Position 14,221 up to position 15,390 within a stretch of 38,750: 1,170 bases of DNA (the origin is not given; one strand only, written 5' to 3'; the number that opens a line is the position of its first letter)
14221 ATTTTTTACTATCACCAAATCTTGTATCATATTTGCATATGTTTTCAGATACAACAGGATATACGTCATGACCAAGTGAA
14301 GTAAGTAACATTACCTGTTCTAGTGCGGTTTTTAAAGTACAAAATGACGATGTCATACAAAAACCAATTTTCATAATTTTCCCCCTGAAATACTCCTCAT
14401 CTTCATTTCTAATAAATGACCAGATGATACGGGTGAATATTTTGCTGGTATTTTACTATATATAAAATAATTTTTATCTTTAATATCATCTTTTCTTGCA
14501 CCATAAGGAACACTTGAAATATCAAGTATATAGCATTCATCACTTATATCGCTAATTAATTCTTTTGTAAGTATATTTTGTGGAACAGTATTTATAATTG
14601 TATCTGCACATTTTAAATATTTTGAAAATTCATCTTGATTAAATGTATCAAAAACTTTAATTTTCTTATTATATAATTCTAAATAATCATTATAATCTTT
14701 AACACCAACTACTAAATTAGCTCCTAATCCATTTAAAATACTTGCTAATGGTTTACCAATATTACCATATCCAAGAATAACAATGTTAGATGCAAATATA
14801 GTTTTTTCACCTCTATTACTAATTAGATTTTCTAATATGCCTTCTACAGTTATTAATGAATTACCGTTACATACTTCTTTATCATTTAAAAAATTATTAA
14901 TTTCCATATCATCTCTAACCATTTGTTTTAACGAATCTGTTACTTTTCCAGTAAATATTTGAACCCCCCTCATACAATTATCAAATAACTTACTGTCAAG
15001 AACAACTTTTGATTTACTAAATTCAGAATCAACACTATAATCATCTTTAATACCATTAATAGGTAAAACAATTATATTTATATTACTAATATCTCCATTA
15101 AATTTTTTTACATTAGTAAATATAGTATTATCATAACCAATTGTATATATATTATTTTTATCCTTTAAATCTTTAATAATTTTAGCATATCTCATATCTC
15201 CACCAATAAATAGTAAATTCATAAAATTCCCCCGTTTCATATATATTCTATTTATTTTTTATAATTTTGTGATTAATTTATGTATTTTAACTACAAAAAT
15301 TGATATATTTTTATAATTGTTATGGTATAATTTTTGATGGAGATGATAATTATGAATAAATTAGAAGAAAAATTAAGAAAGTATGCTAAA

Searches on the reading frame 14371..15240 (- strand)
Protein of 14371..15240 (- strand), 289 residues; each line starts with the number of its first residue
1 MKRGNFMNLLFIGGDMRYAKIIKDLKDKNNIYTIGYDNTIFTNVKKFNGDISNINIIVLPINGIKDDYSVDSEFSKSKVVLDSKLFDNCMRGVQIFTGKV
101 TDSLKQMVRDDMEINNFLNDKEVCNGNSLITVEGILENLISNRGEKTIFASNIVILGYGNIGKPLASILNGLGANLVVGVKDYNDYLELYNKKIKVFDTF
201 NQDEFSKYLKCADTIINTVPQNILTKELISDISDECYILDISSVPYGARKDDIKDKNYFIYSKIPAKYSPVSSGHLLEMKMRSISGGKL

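Call 68: search_protein_families(library=pfam, proteins=[window:14371-15240:-], max_evalue=0.001)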
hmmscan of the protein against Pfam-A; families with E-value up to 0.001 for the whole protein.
window:14371-15240:- (289 aa): 4 families
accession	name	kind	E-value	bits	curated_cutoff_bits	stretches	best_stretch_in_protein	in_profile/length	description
PF16924.11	DpaA_N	-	7.7e-18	65.2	29.2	1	9-109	2-106/116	Dipicolinate synthase subunit A N-terminal domain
PF02826.25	2-Hacid_dh_C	-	1.5e-06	28.2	25.1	1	146-230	32-110/178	D-isomer specific 2-hydroxyacid dehydrogenase, NAD binding domain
PF10087.14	DUF2325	-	0.00027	21.5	33.6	0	9-62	2-55/94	Uncharacterized protein conserved in bacteria (DUF2325)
PF07991.19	KARI_N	-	0.0004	20.5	20.6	1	151-227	5-76/165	Acetohydroxy acid isomeroreductase, NADPH-binding domain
